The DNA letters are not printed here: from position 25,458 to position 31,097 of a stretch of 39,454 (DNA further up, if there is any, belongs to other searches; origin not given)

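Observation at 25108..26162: RHS-2 has an atypical core terminus, a ~85-aa Gly/Ser/Pro/Asn linker and an unassigned ~95-aa toxin tip with an ATGA-coupled immunity gene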

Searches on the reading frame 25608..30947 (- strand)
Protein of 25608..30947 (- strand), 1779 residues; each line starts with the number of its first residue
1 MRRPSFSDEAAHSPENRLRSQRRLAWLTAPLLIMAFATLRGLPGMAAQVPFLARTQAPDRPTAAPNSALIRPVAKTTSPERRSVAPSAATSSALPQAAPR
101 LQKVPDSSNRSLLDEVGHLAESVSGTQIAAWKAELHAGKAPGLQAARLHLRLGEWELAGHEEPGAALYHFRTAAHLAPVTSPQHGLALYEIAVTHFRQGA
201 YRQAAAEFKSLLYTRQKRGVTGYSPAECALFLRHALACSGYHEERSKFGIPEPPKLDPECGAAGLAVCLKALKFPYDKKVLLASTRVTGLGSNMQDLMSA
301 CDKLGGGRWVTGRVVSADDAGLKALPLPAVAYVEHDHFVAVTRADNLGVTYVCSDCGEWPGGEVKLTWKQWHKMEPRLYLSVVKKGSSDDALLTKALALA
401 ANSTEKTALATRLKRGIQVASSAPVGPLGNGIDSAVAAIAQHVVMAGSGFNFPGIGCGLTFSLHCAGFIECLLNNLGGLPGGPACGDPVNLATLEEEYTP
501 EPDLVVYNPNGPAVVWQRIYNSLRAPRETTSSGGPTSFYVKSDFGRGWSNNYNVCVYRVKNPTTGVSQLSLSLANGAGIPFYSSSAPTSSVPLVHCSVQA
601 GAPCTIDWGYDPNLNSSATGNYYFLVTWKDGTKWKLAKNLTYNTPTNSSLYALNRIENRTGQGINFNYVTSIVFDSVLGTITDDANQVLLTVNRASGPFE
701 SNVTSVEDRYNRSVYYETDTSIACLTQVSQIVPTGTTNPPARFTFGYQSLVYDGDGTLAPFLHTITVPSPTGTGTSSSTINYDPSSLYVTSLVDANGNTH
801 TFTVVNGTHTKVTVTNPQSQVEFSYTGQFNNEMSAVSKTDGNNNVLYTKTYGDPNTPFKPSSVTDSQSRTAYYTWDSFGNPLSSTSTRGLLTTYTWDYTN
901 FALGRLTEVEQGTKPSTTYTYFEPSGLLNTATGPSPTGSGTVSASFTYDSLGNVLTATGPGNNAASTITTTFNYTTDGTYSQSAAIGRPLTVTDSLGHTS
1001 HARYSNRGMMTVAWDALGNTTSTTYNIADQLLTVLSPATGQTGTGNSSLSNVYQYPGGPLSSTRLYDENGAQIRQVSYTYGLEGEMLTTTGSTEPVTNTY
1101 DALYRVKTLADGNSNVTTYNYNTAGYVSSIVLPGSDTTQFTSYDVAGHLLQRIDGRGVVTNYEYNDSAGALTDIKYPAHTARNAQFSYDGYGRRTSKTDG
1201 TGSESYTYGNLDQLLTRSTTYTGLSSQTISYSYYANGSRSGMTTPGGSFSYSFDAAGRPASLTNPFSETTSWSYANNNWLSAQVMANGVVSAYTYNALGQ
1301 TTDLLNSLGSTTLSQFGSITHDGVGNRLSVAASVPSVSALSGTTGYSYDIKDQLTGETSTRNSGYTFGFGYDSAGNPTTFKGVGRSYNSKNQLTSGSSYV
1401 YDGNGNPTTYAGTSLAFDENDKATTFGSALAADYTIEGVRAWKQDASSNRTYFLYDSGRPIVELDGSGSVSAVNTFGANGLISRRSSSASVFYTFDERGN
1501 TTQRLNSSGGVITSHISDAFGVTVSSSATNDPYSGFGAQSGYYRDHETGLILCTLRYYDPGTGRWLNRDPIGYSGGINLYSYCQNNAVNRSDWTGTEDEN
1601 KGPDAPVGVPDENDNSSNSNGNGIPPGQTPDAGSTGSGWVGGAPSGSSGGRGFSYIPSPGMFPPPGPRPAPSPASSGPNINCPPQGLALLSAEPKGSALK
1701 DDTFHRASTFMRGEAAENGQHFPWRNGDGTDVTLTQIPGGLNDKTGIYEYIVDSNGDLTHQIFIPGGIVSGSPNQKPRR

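Call 7: search_protein_families(library=pfam, proteins=[window:25608-30947:-], max_evalue=1)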
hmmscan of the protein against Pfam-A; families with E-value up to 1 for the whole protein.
window:25608-30947:- (1779 aa): 5 families
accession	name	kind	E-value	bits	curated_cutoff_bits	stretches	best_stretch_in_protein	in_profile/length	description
PF05593.20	RHS_repeat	-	2.2e-23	82.5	22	6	1143-1180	1-37/38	RHS Repeat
PF03412.21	Peptidase_C39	-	1.4e-06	28.6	22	1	258-346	11-97/133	Peptidase C39 family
PF20148.4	DUF6531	-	0.00062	20.5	24.1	1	486-560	1-57/74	Domain of unknown function (DUF6531)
PF13432.12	TPR_16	-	0.12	13.3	32.7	1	158-212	8-58/65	Tetratricopeptide repeat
PF14559.12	TPR_19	-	0.15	12.9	25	1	161-217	5-57/68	Tetratricopeptide repeat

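Call 8: search_protein_families(library=ncbifam, proteins=[window:25608-30947:-], max_evalue=1)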
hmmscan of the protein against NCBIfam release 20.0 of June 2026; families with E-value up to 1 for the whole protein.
window:25608-30947:- (1779 aa): 4 families
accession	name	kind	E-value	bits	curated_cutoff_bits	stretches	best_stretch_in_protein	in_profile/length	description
TIGR03696.1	Rhs_assc_core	domain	8.8e-20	71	32.5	1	1519-1595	3-75/76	RHS repeat-associated core domain-containing protein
NF041261.1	RHS_core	equivalog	5.2e-15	54.3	2000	4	1492-1586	1159-1252/1261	RHS element core protein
TIGR01643.1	YD_repeat_2x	repeat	9.8e-14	51.2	15.8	3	1100-1141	1-42/42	YD repeat-containing protein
TIGR03796.1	NHLM_micro_ABC1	equivalog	0.022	12.9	853.3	1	259-342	12-91/710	NHLP family bacteriocin export ABC transporter peptidase/permease/ATPase subunit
